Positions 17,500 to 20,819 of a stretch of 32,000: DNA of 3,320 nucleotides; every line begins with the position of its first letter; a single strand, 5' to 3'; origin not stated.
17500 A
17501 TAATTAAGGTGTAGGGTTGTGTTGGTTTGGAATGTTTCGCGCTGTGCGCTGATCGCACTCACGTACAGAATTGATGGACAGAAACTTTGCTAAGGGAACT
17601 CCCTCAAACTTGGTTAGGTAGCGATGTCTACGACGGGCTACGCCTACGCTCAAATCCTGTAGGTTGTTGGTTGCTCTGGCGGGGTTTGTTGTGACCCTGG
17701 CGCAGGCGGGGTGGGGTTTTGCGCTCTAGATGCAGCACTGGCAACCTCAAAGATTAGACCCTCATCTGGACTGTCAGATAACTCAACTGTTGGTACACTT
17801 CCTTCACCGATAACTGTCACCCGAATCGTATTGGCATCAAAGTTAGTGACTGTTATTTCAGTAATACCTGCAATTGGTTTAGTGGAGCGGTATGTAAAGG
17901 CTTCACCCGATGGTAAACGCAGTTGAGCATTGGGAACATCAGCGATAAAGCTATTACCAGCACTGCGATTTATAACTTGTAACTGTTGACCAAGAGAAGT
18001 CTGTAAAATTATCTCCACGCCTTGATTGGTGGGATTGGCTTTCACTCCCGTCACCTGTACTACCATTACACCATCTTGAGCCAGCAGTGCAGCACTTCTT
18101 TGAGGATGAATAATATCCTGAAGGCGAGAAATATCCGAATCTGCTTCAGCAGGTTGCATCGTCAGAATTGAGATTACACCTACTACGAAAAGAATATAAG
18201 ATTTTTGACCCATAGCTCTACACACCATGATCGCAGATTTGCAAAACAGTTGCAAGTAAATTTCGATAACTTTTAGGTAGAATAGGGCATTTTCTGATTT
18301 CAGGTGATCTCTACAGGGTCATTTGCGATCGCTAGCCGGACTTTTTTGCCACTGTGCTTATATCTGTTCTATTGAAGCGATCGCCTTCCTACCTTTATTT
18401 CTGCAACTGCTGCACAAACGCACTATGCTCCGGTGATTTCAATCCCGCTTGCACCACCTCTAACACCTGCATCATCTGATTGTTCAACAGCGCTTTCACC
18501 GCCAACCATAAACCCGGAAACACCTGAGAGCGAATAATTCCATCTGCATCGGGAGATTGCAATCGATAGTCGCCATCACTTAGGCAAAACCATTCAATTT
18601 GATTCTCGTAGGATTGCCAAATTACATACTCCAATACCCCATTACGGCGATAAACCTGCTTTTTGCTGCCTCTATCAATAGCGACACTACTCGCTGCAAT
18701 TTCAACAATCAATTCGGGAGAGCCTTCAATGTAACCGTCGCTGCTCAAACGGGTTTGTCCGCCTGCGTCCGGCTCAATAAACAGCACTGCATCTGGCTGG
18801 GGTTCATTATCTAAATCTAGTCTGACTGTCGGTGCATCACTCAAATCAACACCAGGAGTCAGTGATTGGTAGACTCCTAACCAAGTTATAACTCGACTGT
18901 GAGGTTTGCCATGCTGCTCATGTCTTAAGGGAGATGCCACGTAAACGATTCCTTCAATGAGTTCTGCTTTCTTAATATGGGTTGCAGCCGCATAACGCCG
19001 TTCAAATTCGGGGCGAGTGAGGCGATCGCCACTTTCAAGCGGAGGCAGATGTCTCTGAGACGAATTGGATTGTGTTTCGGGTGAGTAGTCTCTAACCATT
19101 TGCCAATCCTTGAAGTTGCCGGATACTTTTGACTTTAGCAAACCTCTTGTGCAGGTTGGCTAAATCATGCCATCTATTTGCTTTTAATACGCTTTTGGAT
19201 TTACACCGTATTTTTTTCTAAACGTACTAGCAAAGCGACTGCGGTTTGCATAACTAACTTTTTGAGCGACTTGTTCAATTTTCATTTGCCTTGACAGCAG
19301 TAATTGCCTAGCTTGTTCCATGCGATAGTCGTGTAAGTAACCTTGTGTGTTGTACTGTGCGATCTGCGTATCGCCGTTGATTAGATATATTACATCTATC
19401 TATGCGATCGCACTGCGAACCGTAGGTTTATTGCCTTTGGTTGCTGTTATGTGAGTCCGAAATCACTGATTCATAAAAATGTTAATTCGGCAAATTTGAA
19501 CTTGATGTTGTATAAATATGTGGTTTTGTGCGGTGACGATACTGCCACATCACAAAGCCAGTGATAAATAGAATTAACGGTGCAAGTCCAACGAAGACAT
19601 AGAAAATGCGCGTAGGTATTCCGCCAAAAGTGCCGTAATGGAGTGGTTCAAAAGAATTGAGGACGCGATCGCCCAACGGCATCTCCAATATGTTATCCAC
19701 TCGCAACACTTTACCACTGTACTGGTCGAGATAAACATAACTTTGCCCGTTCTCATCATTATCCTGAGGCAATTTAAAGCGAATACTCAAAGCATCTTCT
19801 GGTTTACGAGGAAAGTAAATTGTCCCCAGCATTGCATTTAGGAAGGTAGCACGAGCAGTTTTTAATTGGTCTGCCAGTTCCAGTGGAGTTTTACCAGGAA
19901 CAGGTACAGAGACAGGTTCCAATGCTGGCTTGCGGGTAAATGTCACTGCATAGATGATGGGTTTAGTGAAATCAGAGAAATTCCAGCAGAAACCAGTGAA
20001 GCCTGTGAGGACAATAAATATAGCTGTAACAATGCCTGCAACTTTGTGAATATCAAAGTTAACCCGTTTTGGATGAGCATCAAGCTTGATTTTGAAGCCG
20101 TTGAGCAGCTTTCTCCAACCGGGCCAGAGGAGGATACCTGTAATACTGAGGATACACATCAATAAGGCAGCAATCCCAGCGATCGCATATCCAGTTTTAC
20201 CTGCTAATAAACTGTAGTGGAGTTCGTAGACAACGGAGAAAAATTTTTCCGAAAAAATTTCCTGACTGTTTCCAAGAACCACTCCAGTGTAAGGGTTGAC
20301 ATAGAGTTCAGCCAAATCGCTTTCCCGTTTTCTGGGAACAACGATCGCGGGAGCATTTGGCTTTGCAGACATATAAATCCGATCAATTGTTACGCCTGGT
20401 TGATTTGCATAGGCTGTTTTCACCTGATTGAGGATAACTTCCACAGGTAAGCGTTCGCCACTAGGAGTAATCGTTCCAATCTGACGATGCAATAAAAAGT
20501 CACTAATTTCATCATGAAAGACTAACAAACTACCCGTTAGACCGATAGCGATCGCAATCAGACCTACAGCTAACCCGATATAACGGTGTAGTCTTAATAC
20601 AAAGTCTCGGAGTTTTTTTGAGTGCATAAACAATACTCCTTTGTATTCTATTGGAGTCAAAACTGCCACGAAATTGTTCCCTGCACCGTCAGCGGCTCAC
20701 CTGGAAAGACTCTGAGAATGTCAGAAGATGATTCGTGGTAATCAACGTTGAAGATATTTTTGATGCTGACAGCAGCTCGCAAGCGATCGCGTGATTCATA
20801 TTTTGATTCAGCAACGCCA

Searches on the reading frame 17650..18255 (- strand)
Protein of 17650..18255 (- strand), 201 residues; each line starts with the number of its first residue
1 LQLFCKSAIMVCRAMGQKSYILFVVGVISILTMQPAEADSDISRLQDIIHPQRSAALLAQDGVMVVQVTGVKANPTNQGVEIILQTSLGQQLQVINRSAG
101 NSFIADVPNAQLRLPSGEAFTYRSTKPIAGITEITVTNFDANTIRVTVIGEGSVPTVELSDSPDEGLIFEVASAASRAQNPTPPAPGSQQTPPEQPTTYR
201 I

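Call 44: search_protein_families(library=pfam, proteins=[window:17650-18255:-], max_evalue=0.00001)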
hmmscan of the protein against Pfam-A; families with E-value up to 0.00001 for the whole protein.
window:17650-18255:- (201 aa): 1 family
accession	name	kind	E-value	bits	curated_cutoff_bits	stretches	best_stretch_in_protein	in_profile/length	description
PF11741.13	AMIN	-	6.6e-16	58.7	20.5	1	71-158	2-83/101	AMIN domain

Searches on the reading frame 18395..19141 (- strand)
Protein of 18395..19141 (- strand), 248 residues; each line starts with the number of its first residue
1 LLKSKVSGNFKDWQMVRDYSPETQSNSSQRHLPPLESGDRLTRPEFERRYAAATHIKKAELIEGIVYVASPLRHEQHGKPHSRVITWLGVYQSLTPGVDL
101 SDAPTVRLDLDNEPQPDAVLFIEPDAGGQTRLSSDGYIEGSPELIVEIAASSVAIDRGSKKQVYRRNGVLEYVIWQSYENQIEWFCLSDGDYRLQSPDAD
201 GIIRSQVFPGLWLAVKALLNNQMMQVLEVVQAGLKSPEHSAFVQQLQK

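Call 44: search_protein_families(library=pfam, proteins=[window:18395-19141:-], max_evalue=0.00001)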
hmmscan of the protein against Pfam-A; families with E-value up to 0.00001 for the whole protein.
window:18395-19141:- (248 aa): 1 family
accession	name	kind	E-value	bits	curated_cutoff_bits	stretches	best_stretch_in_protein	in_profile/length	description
PF05685.18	Uma2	-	4.8e-31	108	27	1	45-215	3-171/172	Putative restriction endonuclease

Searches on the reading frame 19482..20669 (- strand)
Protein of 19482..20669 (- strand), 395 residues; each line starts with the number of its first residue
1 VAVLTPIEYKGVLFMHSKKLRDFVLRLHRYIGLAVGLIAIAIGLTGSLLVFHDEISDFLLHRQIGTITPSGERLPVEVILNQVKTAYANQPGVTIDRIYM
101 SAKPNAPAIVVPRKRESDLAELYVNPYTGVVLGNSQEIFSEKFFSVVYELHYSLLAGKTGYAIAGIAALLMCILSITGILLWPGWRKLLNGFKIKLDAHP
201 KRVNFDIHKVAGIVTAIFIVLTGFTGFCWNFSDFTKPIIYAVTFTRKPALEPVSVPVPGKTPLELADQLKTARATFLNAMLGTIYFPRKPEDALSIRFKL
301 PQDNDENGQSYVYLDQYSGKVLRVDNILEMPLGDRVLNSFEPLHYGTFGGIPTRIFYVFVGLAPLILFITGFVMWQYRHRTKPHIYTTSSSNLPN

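Call 44: search_protein_families(library=pfam, proteins=[window:19482-20669:-], max_evalue=0.00001)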
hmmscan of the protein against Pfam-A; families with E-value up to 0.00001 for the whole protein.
window:19482-20669:- (395 aa): 1 family
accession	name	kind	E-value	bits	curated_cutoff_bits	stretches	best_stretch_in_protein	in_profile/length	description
PF03929.21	PepSY_TM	-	2e-67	228.5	28.8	1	25-376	1-293/295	PepSY-associated TM region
